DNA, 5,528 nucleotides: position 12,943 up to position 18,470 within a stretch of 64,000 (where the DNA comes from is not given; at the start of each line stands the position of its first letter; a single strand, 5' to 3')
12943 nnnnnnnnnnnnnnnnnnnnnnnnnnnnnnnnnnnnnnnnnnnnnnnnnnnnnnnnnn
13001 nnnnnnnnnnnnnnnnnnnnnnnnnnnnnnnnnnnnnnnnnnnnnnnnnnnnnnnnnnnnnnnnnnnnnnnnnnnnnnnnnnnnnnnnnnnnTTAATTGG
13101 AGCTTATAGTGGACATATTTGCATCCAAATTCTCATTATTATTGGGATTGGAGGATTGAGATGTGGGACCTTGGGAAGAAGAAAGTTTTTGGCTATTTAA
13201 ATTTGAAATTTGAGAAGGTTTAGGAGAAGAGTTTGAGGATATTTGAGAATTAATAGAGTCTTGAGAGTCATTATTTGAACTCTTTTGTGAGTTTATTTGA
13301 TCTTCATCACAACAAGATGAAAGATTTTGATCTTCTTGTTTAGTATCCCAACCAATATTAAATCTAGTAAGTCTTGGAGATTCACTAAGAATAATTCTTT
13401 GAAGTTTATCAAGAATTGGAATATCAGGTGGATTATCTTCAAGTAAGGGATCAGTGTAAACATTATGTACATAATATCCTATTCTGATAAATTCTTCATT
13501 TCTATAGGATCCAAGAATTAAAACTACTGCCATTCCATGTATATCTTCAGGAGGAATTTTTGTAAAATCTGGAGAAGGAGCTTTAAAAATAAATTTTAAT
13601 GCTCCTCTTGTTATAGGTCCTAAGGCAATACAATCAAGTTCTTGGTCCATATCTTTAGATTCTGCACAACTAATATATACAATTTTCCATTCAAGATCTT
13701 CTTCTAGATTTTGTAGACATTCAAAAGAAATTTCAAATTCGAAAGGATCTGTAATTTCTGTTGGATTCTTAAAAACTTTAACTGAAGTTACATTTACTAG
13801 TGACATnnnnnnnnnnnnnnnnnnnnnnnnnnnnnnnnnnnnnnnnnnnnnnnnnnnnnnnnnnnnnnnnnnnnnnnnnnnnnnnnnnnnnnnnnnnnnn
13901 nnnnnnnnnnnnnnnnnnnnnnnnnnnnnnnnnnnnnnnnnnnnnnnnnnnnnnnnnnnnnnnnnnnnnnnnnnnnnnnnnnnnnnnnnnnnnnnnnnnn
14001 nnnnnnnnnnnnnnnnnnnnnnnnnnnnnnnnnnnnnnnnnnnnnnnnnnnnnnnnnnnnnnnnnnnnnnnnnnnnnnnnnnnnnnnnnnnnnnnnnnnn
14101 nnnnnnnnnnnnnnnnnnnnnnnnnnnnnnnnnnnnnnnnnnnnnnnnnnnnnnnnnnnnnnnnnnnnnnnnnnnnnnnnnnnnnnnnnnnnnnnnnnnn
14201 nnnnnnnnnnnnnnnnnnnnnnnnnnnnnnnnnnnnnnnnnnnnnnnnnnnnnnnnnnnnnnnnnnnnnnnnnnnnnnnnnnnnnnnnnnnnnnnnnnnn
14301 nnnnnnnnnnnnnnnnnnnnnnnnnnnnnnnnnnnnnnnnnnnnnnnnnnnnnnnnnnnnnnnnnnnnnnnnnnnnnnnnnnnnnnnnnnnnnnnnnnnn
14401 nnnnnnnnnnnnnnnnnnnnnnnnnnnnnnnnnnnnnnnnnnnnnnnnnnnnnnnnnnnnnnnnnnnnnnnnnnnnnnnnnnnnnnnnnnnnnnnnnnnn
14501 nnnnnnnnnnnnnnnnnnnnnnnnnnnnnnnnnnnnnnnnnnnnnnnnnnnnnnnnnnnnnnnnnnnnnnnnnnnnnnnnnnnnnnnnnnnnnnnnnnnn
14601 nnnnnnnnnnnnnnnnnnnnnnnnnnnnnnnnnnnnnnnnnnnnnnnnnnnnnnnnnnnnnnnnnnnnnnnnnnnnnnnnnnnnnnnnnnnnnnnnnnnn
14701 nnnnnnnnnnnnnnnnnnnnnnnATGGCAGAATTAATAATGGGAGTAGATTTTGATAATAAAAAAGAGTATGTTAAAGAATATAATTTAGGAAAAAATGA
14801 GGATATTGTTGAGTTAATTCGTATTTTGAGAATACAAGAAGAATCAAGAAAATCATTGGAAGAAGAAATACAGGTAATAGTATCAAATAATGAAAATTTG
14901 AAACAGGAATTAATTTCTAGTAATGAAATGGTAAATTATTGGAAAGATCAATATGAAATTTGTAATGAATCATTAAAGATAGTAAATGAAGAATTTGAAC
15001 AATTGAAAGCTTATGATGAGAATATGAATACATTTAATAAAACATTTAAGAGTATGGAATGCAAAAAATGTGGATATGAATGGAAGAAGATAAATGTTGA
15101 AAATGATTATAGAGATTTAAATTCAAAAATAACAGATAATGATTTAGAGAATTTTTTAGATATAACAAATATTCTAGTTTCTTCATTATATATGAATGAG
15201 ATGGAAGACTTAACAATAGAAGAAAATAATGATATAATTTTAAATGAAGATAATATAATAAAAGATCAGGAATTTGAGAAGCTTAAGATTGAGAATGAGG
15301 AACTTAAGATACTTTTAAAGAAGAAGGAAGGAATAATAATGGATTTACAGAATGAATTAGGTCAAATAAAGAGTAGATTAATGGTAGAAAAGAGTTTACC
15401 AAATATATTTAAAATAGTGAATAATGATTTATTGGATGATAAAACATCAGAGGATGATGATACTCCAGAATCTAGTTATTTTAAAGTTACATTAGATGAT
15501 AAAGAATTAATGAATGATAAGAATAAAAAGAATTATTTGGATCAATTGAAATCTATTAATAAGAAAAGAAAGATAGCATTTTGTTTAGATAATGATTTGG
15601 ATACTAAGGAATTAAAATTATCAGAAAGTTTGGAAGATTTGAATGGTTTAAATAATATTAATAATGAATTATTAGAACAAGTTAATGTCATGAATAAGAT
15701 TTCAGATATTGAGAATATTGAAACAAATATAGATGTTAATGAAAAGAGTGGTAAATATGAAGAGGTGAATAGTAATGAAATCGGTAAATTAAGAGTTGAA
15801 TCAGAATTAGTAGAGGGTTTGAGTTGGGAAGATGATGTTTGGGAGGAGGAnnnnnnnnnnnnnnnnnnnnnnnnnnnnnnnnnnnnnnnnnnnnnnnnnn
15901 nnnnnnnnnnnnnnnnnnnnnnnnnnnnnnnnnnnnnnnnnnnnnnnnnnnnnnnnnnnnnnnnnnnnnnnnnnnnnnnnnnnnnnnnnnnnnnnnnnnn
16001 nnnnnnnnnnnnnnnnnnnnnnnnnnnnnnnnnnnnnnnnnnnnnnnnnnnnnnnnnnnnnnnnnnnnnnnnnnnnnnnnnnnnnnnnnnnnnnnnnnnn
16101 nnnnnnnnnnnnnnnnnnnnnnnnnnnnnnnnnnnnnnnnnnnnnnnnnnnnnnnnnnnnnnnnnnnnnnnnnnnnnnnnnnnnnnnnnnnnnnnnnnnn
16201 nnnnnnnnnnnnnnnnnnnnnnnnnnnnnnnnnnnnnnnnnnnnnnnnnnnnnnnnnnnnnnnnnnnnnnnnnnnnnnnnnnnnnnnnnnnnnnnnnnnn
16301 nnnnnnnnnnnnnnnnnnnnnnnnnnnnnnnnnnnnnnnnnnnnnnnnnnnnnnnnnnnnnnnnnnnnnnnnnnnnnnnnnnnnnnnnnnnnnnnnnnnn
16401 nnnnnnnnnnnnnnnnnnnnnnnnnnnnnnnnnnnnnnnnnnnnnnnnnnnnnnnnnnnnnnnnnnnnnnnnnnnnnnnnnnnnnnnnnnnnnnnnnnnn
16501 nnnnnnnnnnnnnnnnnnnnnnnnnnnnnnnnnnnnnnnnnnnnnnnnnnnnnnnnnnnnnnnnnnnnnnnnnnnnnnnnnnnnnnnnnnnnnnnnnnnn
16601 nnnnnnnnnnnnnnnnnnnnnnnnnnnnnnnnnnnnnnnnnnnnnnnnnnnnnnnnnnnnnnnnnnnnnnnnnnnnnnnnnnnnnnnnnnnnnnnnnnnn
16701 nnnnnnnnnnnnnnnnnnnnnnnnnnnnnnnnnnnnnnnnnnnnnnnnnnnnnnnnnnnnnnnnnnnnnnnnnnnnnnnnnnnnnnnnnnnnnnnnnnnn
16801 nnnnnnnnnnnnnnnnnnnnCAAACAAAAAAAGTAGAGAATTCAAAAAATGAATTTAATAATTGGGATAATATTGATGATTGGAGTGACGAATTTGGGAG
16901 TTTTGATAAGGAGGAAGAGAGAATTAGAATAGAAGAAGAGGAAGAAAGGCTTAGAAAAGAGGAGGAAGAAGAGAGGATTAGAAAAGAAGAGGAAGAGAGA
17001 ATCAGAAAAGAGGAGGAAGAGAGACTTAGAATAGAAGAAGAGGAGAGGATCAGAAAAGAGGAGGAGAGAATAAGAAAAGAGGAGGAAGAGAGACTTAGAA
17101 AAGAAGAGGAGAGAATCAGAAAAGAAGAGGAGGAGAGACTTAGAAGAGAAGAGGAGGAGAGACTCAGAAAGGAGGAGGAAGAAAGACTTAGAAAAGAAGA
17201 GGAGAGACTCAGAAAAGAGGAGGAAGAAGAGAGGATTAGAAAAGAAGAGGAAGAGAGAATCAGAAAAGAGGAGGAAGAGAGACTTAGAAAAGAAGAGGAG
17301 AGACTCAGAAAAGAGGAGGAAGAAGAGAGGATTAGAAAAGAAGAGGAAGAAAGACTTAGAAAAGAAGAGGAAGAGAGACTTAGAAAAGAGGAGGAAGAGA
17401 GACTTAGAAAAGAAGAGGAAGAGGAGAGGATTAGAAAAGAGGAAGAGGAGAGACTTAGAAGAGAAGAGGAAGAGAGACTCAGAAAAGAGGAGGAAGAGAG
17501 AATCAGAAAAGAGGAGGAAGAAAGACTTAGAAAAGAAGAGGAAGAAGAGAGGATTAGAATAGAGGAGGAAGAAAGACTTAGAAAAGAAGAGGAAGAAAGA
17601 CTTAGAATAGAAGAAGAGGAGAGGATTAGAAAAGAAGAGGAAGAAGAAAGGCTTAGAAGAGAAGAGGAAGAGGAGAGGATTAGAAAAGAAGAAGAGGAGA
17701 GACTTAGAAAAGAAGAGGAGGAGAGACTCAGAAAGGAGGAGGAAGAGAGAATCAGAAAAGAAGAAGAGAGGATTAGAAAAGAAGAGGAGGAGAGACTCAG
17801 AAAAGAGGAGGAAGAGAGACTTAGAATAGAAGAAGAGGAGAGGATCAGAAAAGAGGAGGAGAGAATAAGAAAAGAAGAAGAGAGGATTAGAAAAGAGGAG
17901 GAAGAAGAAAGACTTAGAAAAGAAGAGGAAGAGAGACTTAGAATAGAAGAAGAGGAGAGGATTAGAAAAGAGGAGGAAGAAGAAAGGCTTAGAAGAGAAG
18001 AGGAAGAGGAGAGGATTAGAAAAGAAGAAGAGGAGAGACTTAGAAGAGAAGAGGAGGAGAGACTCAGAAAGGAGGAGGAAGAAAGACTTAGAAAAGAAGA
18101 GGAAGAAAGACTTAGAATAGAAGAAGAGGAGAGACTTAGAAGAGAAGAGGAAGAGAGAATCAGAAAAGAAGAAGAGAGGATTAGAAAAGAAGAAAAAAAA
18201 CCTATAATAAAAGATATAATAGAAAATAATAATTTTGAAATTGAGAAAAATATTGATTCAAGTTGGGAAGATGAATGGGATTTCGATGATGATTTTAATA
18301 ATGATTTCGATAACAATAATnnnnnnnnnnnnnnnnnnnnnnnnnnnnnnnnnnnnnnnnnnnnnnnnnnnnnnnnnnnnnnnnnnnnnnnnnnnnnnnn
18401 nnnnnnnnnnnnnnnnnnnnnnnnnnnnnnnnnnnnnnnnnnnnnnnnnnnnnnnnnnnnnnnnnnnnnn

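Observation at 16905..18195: About 1.3 kb of near-perfect E4-R-[LI]-R-K tandem repeat kept in frame inside a 1439-aa protein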

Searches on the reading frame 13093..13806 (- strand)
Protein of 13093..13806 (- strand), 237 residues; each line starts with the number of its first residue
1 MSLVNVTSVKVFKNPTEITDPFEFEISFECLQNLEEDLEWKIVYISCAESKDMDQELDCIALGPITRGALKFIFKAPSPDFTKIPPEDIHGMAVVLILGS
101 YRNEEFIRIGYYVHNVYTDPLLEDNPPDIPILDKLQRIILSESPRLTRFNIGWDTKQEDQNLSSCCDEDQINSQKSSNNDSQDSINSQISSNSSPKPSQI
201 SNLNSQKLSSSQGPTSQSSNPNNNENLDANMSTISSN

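Call 6: search_protein_families(library=pfam, proteins=[window:13093-13806:-], max_evalue=0.1)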
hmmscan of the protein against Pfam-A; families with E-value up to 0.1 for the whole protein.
window:13093-13806:- (237 aa): 1 family
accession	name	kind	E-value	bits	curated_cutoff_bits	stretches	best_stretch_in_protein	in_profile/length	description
PF04729.19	ASF1_hist_chap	-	8.4e-64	214.5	27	1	1-154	1-154/154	ASF1 like histone chaperone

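Call 78: find_encoding_contigs(protein=window:13093-13806:-, flank=10000, max_places=10)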
Protein window:13093-13806:- (237 aa): 24 contigs read that carry it; 5 places shown.
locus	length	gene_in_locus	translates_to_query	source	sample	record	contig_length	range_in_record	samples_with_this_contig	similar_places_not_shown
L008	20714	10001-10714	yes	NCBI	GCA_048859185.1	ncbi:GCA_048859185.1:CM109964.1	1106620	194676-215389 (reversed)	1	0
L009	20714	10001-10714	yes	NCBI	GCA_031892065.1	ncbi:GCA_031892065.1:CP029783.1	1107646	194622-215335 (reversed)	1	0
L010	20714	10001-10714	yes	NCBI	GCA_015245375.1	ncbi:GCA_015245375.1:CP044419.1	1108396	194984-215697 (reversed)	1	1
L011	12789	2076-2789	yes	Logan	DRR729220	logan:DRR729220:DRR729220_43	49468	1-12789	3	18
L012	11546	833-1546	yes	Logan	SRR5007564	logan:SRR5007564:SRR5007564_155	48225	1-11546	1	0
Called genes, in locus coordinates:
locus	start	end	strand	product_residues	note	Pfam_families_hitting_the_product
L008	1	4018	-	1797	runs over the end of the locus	PF02518:HATPase_c (weak), PF00204:DNA_gyraseB, PF01751:Toprim (weak), PF16898:TOPRIM_C, PF00521:DNA_topoisoIV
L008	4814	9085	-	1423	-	-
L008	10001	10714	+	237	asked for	PF04729:ASF1_hist_chap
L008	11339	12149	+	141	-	PF02996:Prefoldin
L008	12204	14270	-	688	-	PF21287:Kazal_CFAI (faint), PF07648:Kazal_2 (weak), PF00050:Kazal_1, PF07648:Kazal_2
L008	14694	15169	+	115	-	PF01900:RNase_P_Rpp14 (weak)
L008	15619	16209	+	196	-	PF00578:AhpC-TSA, PF08534:Redoxin, PF10417:1-cysPrx_C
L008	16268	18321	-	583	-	-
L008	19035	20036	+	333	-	PF00956:NAP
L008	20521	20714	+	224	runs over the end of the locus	PF00076:RRM_1 (faint), PF27577:ESF2_C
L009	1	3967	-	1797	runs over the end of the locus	PF02518:HATPase_c (weak), PF00204:DNA_gyraseB, PF01751:Toprim (weak), PF16898:TOPRIM_C, PF00521:DNA_topoisoIV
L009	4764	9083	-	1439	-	-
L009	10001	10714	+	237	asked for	PF04729:ASF1_hist_chap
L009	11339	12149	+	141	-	PF02996:Prefoldin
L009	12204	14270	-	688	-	PF21287:Kazal_CFAI (faint), PF07648:Kazal_2 (weak), PF00050:Kazal_1, PF07648:Kazal_2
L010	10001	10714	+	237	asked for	PF04729:ASF1_hist_chap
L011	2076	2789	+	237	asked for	PF04729:ASF1_hist_chap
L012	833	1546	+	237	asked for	PF04729:ASF1_hist_chap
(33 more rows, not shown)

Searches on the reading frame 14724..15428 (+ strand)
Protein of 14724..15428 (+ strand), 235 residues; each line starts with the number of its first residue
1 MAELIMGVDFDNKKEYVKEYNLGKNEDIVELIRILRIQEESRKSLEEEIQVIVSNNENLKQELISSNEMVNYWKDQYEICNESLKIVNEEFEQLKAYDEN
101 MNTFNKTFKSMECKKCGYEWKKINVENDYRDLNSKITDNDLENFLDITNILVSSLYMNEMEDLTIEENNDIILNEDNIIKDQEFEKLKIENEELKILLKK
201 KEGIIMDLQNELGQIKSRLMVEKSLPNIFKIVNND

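Call 34: search_protein_representatives(alignment_id=A2)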
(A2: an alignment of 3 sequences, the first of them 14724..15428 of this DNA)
Query: 3 sequences, 296 profile positions. Proteins with E-value up to 0.001 (for the whole library): 7; up to 1e-10: 5; up to 1e-30: 5. The best 7 are listed.
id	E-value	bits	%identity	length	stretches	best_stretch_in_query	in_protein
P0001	1.0e-134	464.9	-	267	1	1-261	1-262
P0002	2.0e-112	391.8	-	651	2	1-242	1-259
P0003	4.1e-103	361.2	-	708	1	1-284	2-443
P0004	3.9e-45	170.9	-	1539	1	20-242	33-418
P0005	1.3e-40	156.0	-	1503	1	18-242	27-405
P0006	2.5e-07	46.8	-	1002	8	102-150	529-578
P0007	7.8e-05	38.6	-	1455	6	33-86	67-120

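Call 37: find_encoding_contigs(protein=P0003, flank=10000, max_places=4)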
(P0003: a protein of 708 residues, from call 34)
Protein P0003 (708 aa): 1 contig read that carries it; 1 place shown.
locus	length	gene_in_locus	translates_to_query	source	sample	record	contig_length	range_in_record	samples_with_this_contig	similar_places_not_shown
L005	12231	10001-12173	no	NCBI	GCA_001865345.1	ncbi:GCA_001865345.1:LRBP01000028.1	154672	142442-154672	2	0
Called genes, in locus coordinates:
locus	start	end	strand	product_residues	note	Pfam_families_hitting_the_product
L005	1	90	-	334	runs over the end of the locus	PF00956:NAP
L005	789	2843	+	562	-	-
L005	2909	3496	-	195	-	PF00578:AhpC-TSA, PF08534:Redoxin, PF10417:1-cysPrx_C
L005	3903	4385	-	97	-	PF01900:RNase_P_Rpp14 (weak)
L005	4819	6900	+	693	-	PF07648:Kazal_2 (weak), PF00050:Kazal_1, PF07648:Kazal_2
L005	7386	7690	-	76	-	-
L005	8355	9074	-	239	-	PF04729:ASF1_hist_chap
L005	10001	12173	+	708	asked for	-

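Call 38: find_encoding_contigs(protein=P0004, flank=6000, max_places=3)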
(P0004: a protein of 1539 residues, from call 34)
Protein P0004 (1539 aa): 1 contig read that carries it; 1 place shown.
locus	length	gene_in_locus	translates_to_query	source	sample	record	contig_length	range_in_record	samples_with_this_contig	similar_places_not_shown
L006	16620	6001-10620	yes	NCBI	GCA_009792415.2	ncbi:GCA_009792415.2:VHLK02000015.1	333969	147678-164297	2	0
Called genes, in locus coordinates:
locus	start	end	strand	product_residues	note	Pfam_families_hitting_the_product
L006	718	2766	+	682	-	PF07648:Kazal_2 (weak), PF00050:Kazal_1, PF07648:Kazal_2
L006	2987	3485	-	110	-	PF02996:Prefoldin (faint)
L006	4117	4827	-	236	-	PF04729:ASF1_hist_chap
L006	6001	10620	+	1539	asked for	-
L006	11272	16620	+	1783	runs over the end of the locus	PF02518:HATPase_c (weak), PF00204:DNA_gyraseB, PF01751:Toprim (weak), PF16898:TOPRIM_C, PF00521:DNA_topoisoIV, PF04419:SERF-like_N, PF12907:zf-met2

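Call 39: find_encoding_contigs(protein=P0005, flank=6000, max_places=3)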
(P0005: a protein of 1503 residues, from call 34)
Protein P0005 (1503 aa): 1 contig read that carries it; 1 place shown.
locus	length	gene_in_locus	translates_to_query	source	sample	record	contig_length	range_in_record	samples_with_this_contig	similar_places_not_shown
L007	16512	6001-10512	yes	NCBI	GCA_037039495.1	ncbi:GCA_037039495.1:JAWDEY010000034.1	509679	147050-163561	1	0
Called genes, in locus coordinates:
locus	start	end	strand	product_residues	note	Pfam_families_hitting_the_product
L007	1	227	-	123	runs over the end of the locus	PF01900:RNase_P_Rpp14 (weak)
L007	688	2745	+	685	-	PF00050:Kazal_1 (weak), PF07648:Kazal_2 (weak), PF00050:Kazal_1, PF07648:Kazal_2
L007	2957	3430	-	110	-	PF02996:Prefoldin (weak)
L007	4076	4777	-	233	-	PF04729:ASF1_hist_chap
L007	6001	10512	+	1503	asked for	-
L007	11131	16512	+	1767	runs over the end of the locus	PF02518:HATPase_c (weak), PF00204:DNA_gyraseB, PF01751:Toprim (weak), PF16898:TOPRIM_C, PF00521:DNA_topoisoIV, PF04419:SERF-like_N, PF12907:zf-met2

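Call 72: predict_structure(alignment_id=A3)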
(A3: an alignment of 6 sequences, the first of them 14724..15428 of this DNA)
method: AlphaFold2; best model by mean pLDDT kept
length: 235 residues; sequences in the alignment: 6
mean_pLDDT: 67.2   pTM: 0.28
mean pLDDT of the five models: 67.2, 65.7, 62.1, 58.5, 57.7
residues with pLDDT >= 90: 62; 70-90: 52; 50-70: 49; < 50: 72
segments of 3 or more residues with pLDDT < 50: 1-8, 111-115, 117-146, 157-171, 225-235
pLDDT, mean of each block of 10 residues (from residue 1): 44 58 66 85 92 94 93 92 88 77 56 44 36 42 49 49 42 60 86 92 92 78 47 39
secondary structure, 60 per line:
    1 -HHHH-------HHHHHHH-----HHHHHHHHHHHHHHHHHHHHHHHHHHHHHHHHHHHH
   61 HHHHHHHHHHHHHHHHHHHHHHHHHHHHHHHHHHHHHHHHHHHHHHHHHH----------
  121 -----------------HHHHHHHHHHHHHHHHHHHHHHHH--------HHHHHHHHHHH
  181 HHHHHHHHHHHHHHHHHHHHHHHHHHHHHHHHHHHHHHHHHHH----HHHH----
elements in order: H2-5 H13-19 H25-110 H138-161 H170-223 H228-231

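Call 75: search_protein_families(library=pfam, proteins=[P0003, P0004, P0005], max_evalue=0.01)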
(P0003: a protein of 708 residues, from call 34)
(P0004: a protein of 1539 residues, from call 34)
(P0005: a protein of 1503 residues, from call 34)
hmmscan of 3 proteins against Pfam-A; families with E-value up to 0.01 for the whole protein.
P0003 (708 aa): 0 families

P0004 (1539 aa): 0 families

P0005 (1503 aa): 0 families

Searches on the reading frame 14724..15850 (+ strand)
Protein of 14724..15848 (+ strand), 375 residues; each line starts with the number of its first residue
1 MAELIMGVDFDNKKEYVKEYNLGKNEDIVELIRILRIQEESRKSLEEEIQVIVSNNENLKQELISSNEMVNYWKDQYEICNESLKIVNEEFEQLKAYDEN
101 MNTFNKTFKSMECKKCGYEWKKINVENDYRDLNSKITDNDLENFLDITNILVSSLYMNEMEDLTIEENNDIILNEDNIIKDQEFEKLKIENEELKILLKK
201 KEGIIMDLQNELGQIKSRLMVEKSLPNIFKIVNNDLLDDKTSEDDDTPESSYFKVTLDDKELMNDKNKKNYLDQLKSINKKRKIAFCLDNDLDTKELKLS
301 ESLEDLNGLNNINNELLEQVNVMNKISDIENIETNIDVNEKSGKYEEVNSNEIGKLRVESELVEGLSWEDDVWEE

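Call 6: search_protein_families(library=pfam, proteins=[window:14724-15850:+], max_evalue=0.1)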
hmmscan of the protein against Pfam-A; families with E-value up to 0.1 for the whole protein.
window:14724-15850:+ (375 aa): 0 families

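Call 9: find_homologous_proteins(query=window:14724-15848:+, max_evalue=0.001)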
Query window:14724-15848:+ (375 aa): 2 proteins with E <= 0.001 among 7981 candidates.
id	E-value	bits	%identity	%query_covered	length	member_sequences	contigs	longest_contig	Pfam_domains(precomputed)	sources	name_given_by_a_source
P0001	3.1e-77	278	60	62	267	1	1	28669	-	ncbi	ncbi:Low complexity protein with large Glu repeat, partial [Cryptosporidium felis]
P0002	2.4e-52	196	40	79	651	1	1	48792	-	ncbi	ncbi:hypothetical protein OJ253_3210, partial [Cryptosporidium canis]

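Call 12: find_encoding_contigs(protein=P0002, flank=10000, max_places=4)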
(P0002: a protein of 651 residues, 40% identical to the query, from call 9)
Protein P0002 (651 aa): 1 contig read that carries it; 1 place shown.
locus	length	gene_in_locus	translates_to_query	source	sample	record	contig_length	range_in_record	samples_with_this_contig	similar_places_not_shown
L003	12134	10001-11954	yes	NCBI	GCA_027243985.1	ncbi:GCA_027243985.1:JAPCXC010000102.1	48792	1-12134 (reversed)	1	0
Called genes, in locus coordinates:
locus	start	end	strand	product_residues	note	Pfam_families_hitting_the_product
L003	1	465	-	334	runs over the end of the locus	PF00956:NAP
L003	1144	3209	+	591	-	-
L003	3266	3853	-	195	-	PF00578:AhpC-TSA, PF08534:Redoxin, PF10417:1-cysPrx_C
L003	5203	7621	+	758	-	PF07648:Kazal_2 (weak), PF00050:Kazal_1, PF07648:Kazal_2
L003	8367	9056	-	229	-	PF04729:ASF1_hist_chap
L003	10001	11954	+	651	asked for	-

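Call 13: find_encoding_contigs(protein=P0001, flank=10000, max_places=4)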
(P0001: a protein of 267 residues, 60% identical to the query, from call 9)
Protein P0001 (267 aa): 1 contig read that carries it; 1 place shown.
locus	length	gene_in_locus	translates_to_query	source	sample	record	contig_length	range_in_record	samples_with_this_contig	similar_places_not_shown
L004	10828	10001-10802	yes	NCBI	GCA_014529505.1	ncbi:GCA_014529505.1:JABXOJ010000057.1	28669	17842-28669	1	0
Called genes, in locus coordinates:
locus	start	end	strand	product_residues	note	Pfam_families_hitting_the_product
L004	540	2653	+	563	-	-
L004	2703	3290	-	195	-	PF00578:AhpC-TSA, PF08534:Redoxin, PF10417:1-cysPrx_C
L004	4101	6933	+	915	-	-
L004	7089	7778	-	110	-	PF02996:Prefoldin (weak)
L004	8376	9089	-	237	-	PF04729:ASF1_hist_chap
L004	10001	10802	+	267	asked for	-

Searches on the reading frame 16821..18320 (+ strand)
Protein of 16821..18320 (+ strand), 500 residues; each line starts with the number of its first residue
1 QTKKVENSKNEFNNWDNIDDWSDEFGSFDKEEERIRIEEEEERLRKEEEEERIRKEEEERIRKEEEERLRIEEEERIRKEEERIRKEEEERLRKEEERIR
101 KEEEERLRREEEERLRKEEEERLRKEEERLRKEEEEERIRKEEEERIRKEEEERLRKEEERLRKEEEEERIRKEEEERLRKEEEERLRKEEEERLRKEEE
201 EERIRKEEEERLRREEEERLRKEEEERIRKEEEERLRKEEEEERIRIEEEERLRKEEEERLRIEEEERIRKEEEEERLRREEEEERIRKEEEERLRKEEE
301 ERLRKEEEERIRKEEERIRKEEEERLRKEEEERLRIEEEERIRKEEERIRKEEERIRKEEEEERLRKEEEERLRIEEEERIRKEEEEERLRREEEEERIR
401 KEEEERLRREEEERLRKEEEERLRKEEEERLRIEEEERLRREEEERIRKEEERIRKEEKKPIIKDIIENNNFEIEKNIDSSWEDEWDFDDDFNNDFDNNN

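Call 32: search_solved_structures(query=window:16911-18188:+, max_evalue=0.001)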
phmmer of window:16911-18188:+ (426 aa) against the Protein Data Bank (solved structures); distinct sequences matched with E-value up to 0.001: 2.
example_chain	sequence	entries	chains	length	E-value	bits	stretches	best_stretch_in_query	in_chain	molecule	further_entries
8hcy_C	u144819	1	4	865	4.8e-10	41.6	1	142-246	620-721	Dot/Icm secretion system substrate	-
8w41_A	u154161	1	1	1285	0.00048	21.9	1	278-408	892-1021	Unconventional myosin-VI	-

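Call 53: predict_structure(protein=window:16821-18320:+)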
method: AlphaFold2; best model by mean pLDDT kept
length: 500 residues; sequences in the alignment: 1
mean_pLDDT: 75.3   pTM: 0.27
mean pLDDT of the five models: 75.3, 73.1, 73.0, 72.9, 63.7
residues with pLDDT >= 90: 77; 70-90: 252; 50-70: 135; < 50: 36
segments of 3 or more residues with pLDDT < 50: 10-14, 255-260, 468-470, 472-477
pLDDT, mean of each block of 10 residues (from residue 1): 53 54 54 78 88 90 92 93 93 93 92 89 86 86 86 86 83 76 63 56 56 59 59 59 55 44 58 64 75 82 88 90 90 88 86 86 86 87 88 87 87 85 84 79 77 62 50 47 63 55
secondary structure, 60 per line:
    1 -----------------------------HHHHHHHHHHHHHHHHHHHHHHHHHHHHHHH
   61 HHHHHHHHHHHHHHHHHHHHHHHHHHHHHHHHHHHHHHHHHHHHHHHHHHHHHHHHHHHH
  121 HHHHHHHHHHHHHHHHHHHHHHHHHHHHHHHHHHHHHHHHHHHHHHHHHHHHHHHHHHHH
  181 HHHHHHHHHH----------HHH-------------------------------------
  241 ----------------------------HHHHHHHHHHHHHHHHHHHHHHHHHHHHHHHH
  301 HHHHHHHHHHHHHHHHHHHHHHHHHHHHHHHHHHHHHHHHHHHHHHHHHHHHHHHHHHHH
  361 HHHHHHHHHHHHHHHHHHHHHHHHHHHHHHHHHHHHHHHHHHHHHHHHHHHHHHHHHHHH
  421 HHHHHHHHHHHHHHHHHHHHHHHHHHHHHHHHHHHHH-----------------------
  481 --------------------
elements in order: H30-190 H269-457
